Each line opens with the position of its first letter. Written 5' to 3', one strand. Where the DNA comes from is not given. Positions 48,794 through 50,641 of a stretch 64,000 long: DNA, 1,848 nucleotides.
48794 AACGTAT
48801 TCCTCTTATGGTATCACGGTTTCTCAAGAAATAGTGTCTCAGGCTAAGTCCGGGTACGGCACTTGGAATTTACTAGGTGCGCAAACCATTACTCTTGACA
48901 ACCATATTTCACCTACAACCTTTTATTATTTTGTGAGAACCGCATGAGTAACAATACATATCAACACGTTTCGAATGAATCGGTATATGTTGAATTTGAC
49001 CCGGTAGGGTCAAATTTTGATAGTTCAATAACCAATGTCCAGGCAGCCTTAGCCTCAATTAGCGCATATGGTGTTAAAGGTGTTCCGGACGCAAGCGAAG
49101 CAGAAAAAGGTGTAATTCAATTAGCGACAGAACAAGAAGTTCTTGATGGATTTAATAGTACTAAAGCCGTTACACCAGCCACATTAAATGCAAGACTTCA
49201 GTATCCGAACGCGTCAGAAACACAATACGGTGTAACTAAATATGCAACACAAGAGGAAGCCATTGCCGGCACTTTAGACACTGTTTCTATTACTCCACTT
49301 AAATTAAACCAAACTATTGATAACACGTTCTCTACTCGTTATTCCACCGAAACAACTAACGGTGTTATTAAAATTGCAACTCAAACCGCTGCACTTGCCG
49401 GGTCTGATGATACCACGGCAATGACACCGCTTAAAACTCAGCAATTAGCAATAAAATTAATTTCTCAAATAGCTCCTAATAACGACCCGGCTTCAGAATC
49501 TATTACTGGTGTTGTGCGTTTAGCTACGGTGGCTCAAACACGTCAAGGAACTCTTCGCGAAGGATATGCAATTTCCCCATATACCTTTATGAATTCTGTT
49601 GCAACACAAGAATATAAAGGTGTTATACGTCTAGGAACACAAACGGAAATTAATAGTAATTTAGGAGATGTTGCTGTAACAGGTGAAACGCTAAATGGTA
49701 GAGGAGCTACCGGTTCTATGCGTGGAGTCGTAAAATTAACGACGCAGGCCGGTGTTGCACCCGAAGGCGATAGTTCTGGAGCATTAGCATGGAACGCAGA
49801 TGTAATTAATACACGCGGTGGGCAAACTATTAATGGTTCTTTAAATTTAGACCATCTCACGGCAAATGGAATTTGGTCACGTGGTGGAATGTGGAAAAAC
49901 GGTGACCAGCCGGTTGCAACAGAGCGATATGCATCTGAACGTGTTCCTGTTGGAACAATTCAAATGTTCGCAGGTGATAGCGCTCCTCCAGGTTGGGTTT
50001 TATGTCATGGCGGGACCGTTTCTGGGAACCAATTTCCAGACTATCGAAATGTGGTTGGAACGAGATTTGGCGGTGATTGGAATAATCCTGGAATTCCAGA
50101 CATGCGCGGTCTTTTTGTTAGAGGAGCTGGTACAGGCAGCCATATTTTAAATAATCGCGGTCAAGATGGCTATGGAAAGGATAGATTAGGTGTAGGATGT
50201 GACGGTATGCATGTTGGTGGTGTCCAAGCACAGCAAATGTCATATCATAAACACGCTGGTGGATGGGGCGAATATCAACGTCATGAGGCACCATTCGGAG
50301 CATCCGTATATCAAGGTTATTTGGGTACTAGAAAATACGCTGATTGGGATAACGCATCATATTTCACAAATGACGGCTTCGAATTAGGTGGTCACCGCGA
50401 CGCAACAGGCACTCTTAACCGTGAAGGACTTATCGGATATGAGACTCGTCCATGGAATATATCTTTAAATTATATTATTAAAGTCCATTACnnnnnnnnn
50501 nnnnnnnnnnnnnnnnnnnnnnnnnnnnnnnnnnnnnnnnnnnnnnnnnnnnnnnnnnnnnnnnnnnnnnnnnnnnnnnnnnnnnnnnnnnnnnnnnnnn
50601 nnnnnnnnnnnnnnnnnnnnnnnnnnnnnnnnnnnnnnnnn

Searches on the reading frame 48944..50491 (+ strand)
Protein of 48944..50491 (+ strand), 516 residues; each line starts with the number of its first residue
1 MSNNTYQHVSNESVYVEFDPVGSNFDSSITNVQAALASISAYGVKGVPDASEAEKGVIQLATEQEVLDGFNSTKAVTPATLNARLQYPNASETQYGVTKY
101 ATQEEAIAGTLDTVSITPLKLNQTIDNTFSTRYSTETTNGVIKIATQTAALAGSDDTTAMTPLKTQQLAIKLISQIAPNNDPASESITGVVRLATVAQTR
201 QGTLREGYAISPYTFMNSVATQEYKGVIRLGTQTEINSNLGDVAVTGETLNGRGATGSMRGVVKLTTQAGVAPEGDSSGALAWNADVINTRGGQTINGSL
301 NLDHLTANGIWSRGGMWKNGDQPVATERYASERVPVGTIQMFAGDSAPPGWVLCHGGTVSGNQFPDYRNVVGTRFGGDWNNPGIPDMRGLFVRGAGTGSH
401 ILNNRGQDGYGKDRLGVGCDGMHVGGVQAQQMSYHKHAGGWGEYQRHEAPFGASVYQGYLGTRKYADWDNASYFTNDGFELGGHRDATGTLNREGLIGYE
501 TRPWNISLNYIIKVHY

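Call 24: search_solved_structures(query=window:48944-50491:+, show_alignments=1)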
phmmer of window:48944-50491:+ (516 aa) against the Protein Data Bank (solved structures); distinct sequences matched with E-value up to 0.001: 9.
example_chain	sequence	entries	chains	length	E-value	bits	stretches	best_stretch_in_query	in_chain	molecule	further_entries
5iv5_O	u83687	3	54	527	4.8e-197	658.9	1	1-514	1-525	Short tail fiber protein gp12 | gp12, short tail fiber protein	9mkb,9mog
5lye_A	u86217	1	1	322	1.9e-110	373.2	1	85-390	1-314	Gp12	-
1pdi_A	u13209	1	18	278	1e-86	294.9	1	250-514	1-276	Short tail fiber protein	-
1ocy_A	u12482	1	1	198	5.9e-68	233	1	325-514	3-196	BACTERIOPHAGE T4 SHORT TAIL FIBRE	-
9f4b_FG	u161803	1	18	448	5.7e-36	127.5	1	1-302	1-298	Gp12 short tail fibers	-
9x3r_M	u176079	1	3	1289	3.7e-23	85.2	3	86-219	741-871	Long-tail fiber proximal subunit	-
9f4a_Le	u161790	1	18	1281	3.3e-20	75.5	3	46-159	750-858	Long tail fiber proximal subunit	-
5nxh_A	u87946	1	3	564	2e-08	36.7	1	87-219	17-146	Long-tail fiber proximal subunit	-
9cuy_c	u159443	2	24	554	0.00059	21.9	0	333-400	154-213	Short tail fiber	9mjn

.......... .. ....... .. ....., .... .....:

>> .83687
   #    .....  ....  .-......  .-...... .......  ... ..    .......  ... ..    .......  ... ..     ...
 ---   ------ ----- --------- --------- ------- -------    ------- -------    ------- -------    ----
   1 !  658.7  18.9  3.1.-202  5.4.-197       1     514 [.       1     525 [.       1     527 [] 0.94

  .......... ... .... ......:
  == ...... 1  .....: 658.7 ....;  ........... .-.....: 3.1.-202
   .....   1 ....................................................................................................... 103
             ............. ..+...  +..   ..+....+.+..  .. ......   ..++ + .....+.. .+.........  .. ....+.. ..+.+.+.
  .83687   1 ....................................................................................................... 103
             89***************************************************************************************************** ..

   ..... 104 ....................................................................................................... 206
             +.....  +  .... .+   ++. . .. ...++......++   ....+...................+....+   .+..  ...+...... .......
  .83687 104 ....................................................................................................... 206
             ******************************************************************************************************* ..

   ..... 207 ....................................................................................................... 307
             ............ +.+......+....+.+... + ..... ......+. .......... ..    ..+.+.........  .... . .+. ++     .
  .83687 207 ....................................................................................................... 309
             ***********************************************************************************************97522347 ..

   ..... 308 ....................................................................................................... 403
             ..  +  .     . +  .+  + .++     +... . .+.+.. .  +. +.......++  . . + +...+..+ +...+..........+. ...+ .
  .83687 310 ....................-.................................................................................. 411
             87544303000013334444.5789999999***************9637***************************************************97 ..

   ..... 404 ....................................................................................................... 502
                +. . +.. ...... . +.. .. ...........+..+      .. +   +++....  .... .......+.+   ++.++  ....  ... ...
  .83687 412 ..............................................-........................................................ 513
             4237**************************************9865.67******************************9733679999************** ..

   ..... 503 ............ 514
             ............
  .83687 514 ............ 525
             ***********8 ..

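Call 64: search_protein_families(library=pfam, proteins=[window:48944-50491:+])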
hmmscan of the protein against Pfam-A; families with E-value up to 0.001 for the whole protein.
window:48944-50491:+ (516 aa): 3 families
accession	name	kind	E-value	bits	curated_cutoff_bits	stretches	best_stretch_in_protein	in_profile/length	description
PF09089.16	gp12-short_mid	-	1.9e-46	156.6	25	1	246-324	1-81/81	Phage short tail fibre protein gp12, middle domain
PF14928.11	S_tail_recep_bd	-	3.2e-33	114.4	23.8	1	424-514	2-93/93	Short tail fibre protein receptor-binding domain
PF07484.17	Collar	-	9.4e-17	61.2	24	1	337-392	1-57/57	Phage Tail Collar Domain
